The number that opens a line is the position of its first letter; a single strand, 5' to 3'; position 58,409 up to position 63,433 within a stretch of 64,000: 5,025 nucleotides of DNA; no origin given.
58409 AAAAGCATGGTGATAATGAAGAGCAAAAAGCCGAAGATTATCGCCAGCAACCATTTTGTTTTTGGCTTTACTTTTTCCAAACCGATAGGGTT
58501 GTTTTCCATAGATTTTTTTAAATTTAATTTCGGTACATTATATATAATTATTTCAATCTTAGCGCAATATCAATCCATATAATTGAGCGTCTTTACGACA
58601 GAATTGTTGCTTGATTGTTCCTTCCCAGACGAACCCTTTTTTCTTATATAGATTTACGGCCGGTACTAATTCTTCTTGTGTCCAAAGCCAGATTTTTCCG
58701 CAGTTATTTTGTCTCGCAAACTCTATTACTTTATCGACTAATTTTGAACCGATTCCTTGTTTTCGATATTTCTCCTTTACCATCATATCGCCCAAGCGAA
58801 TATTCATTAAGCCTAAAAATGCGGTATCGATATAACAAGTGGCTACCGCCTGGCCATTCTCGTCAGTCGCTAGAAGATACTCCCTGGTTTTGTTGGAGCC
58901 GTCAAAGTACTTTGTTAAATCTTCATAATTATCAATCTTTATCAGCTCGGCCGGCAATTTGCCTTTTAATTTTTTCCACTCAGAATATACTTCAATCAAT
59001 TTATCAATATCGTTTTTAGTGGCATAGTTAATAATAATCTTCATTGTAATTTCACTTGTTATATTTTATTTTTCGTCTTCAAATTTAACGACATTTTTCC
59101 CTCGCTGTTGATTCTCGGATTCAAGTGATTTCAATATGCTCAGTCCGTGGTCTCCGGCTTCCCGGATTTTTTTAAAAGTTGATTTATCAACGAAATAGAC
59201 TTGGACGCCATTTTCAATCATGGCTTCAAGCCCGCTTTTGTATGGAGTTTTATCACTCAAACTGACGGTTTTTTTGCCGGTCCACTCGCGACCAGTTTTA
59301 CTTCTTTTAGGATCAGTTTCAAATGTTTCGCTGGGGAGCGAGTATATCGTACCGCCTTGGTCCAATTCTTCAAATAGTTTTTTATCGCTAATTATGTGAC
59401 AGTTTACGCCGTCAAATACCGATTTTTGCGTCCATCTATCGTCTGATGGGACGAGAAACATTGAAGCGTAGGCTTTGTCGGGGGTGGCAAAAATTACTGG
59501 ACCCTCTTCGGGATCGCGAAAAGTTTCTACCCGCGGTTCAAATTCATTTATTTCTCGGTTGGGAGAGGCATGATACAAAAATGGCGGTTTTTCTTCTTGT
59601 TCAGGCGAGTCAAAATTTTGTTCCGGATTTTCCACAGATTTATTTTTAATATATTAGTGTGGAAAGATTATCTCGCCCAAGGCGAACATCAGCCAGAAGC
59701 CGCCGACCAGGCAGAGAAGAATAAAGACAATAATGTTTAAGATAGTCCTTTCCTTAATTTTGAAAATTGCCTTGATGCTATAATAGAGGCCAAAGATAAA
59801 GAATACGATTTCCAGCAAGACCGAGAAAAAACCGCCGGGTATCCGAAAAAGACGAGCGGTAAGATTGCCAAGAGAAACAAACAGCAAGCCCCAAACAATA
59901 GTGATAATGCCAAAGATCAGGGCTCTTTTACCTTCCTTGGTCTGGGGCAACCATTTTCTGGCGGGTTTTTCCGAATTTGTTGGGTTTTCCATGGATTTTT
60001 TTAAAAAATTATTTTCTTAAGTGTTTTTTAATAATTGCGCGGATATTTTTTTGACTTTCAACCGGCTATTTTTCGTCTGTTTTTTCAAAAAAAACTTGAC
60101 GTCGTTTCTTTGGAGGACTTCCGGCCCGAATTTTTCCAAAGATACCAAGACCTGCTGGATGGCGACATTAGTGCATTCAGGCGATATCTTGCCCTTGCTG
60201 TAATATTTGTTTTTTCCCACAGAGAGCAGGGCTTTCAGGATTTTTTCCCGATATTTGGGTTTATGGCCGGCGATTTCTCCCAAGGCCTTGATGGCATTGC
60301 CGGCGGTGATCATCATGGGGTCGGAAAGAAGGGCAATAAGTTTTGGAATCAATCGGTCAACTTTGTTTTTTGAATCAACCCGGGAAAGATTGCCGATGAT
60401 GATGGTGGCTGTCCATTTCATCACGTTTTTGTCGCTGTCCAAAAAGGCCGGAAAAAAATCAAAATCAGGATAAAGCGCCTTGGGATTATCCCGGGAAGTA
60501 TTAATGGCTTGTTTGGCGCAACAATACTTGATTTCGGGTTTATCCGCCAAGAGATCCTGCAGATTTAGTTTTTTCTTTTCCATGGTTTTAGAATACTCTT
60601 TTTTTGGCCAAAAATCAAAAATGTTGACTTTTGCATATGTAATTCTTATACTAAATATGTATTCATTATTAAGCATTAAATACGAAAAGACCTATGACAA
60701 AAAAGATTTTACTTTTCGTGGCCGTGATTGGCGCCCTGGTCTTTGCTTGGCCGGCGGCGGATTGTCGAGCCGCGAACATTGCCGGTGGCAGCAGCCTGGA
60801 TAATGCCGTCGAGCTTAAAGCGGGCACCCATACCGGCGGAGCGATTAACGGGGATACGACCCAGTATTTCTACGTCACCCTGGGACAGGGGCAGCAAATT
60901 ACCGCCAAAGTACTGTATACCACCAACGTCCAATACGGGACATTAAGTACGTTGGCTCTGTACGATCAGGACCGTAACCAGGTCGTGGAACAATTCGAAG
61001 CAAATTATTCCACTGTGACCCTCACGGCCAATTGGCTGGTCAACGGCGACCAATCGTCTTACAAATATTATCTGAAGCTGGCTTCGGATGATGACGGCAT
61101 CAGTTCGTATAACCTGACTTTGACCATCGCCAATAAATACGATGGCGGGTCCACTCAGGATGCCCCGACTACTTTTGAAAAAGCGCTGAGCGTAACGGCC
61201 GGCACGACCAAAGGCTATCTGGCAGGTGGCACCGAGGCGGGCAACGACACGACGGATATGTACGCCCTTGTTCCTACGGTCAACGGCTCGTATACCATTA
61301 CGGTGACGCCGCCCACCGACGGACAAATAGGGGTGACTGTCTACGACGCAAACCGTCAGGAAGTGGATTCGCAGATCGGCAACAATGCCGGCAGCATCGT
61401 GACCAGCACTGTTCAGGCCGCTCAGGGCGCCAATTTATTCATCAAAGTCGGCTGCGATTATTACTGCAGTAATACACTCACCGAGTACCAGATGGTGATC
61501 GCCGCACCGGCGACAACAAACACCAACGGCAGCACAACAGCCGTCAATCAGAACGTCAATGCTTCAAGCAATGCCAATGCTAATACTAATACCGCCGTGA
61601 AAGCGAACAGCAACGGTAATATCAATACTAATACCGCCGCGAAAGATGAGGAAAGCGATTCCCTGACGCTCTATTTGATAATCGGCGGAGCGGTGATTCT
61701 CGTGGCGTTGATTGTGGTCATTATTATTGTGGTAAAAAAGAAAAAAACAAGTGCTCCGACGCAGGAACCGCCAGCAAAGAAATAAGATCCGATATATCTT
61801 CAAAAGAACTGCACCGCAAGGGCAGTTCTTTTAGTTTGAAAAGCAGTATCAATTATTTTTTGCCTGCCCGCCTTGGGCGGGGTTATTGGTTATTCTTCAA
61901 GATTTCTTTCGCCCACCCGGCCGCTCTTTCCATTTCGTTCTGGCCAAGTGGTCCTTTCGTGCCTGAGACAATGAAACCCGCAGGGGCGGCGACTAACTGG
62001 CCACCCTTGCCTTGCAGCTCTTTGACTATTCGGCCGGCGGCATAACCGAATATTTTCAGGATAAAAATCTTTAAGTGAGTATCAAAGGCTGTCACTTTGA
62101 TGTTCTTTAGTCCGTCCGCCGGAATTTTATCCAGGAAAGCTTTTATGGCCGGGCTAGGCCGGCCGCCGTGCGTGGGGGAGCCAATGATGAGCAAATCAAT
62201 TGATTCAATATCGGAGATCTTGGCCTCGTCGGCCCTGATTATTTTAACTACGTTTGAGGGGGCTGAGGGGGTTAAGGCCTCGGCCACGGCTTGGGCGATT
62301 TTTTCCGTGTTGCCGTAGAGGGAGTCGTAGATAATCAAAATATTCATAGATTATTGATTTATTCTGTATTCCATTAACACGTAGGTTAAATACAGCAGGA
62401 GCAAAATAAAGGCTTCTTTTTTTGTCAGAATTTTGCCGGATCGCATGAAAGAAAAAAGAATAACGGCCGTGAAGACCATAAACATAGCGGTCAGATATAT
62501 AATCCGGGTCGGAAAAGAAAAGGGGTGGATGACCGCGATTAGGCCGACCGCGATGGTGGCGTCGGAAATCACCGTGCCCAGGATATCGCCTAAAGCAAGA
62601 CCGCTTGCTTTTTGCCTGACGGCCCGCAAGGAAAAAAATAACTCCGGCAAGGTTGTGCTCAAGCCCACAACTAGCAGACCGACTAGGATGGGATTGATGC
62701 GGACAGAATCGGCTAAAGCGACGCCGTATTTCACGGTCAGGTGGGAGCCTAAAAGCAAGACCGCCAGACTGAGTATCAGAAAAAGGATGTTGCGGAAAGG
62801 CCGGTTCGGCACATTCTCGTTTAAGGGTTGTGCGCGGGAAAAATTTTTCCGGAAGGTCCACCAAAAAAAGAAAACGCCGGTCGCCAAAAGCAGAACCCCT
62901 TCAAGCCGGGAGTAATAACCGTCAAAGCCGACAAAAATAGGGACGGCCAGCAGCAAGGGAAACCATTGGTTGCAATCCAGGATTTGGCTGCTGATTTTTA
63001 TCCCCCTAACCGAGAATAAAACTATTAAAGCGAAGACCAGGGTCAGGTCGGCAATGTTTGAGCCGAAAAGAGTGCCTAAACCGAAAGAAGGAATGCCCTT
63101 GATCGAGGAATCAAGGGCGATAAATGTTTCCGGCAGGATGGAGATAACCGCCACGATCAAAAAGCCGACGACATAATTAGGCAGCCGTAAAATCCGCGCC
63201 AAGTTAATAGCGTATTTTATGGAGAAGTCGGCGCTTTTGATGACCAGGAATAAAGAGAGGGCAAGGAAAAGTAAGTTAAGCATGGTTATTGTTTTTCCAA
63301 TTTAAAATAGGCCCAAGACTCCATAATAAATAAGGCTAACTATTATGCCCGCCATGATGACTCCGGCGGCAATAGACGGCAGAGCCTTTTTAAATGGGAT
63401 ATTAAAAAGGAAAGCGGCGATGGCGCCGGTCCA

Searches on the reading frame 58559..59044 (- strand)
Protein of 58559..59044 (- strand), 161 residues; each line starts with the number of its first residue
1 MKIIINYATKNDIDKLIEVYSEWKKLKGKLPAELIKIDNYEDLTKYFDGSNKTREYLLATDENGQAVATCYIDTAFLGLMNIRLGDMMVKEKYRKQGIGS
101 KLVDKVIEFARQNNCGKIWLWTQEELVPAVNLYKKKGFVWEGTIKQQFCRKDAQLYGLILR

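Call 42: search_protein_families(library=pfam, proteins=[window:58559-59044:-], max_evalue=0.001)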
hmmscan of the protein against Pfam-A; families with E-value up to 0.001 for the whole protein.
window:58559-59044:- (161 aa): 6 families
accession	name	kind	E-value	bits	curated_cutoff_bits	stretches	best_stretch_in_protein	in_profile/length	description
PF00583.31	Acetyltransf_1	-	6.4e-17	62.3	20.7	1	44-138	22-116/116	Acetyltransferase (GNAT) family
PF13508.13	Acetyltransf_7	-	4.9e-13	49.7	27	1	56-139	5-83/84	Acetyltransferase (GNAT) domain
PF13673.13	Acetyltransf_10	-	1.2e-08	35.4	23.6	1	40-139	19-108/128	Acetyltransferase (GNAT) domain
PF13420.13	Acetyltransf_4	-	5.3e-08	33.5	24.3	1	5-147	1-143/155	Acetyltransferase (GNAT) domain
PF14542.12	Acetyltransf_CG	-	7.5e-05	23.2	30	1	86-114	29-57/80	GCN5-related N-acetyl-transferase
PF08445.16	FR47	-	0.00022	21.6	22.1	1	84-138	24-77/86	FR47-like protein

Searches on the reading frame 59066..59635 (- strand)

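Call 42: search_protein_families(library=pfam, proteins=[window:59066-59635:-], max_evalue=0.001)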
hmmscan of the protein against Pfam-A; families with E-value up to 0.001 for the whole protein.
window:59066-59635:- (189 aa): 1 family
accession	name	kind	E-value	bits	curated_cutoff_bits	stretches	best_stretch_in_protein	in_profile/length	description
PF21820.2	DUF6886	-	4.9e-05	23.5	27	0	21-64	1-42/164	Family of unknown function (DUF6886)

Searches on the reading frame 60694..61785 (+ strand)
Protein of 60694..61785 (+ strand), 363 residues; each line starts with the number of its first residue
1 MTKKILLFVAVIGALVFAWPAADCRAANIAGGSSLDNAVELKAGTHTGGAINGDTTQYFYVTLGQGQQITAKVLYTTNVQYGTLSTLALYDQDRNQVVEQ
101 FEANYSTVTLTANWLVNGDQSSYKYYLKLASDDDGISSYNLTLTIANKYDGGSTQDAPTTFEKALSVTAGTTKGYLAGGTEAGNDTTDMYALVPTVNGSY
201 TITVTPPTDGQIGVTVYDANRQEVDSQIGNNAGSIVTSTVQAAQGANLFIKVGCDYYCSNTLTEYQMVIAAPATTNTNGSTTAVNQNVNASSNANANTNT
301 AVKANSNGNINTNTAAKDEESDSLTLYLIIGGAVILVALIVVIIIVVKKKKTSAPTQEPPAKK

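Call 77: search_protein_families(library=pfam, proteins=[window:60694-61785:+], max_evalue=0.0001)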
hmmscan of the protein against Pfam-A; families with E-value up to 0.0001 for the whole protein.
window:60694-61785:+ (363 aa): 1 family
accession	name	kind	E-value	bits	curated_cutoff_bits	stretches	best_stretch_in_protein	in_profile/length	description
PF15102.11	TMEM154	-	3e-05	24.3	30.3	1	274-354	12-92/153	TMEM154 protein family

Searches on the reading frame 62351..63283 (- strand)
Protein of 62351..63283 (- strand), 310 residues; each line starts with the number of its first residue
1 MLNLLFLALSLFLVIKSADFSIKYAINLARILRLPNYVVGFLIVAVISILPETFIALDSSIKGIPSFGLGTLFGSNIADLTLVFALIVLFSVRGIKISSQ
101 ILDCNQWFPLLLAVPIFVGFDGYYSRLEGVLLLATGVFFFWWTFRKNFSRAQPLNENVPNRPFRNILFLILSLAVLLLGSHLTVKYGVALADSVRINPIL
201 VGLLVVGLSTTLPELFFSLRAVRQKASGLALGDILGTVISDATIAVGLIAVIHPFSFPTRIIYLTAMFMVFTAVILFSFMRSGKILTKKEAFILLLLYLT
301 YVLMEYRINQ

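Call 77: search_protein_families(library=pfam, proteins=[window:62351-63283:-], max_evalue=0.0001)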
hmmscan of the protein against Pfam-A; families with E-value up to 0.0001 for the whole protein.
window:62351-63283:- (310 aa): 1 family
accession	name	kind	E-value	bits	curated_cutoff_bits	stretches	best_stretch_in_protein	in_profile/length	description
PF01699.29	Na_Ca_ex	-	1.7e-37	129.1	24.9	2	166-304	3-148/151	Sodium/calcium exchanger protein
